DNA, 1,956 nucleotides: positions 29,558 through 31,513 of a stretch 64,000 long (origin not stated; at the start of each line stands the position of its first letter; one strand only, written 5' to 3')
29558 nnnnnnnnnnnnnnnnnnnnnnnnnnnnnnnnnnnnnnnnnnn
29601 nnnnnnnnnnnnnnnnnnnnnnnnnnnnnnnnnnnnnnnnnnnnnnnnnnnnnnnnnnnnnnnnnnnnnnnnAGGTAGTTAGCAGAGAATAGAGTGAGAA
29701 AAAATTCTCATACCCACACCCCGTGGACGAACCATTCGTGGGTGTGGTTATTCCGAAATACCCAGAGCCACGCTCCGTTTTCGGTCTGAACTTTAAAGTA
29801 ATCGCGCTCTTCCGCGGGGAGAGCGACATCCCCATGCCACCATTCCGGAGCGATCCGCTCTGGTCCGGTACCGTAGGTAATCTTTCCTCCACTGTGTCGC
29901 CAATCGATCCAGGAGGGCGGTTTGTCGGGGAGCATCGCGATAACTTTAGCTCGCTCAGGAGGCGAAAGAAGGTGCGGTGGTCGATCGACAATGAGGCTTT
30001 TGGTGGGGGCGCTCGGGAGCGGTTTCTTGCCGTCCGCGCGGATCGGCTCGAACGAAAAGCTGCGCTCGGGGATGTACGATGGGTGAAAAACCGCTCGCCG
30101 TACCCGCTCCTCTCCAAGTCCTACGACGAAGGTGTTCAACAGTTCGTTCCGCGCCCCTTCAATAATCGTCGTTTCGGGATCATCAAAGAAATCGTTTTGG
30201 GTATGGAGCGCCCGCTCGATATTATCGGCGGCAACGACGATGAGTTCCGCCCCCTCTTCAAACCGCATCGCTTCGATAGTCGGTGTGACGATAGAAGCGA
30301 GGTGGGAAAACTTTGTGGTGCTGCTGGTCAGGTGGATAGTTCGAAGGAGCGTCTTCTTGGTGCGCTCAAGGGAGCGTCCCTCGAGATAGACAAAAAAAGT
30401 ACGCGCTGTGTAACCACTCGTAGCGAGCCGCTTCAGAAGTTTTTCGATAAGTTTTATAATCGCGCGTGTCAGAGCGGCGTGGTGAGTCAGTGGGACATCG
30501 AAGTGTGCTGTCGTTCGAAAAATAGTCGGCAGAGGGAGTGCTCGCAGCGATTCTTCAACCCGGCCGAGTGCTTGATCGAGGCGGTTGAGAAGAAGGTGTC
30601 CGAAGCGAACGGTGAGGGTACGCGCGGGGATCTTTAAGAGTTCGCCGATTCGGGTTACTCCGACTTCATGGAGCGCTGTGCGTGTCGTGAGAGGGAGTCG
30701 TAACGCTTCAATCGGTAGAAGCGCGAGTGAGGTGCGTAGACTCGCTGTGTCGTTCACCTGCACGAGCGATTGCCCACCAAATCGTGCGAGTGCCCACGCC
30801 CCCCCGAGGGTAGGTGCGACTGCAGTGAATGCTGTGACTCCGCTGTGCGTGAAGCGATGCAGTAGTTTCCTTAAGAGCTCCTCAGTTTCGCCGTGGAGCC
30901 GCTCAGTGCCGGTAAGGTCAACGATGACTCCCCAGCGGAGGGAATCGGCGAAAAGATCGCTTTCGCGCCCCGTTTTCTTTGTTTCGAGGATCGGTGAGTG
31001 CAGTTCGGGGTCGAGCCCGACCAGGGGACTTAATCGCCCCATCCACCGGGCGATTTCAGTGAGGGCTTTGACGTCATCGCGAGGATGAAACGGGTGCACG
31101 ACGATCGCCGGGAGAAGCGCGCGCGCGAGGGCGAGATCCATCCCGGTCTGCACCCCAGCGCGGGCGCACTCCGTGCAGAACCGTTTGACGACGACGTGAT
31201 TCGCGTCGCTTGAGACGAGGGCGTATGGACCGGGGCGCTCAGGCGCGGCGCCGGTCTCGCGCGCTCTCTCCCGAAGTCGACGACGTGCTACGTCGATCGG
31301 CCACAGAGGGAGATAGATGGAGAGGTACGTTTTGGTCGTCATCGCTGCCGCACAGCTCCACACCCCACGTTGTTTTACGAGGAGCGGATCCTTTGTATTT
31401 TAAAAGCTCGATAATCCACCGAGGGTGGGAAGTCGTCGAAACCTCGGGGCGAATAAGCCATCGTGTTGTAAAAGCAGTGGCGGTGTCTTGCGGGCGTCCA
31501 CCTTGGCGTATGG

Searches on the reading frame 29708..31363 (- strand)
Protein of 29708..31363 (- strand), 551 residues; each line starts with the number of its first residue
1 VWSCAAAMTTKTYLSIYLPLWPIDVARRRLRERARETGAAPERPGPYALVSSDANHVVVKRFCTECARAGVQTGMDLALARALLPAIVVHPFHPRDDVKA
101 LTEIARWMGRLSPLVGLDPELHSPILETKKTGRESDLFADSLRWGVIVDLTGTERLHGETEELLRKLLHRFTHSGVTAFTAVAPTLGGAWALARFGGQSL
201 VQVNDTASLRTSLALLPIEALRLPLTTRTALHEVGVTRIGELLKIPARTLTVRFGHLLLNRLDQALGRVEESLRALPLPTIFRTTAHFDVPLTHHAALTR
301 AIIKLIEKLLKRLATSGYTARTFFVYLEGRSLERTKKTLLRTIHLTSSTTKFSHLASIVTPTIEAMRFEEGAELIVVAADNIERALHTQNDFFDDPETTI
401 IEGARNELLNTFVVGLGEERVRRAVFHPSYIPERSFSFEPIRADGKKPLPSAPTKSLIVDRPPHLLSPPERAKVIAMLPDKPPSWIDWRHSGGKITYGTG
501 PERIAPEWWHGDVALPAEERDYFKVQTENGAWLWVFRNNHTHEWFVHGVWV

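Call 70: search_protein_families(library=padloc, proteins=[window:29708-31363:-], max_evalue=0.001)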
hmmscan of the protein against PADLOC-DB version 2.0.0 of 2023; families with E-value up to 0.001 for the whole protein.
window:29708-31363:- (551 aa): 0 families

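Call 91: search_protein_families(library=pfam, proteins=[window:29708-31363:-], max_evalue=0.0001)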
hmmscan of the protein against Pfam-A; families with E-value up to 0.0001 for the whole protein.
window:29708-31363:- (551 aa): 1 family
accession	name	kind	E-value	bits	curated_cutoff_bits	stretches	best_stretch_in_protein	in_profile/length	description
PF00817.25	IMS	-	9.7e-05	22.8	23.2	0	46-170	22-123/148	impB/mucB/samB family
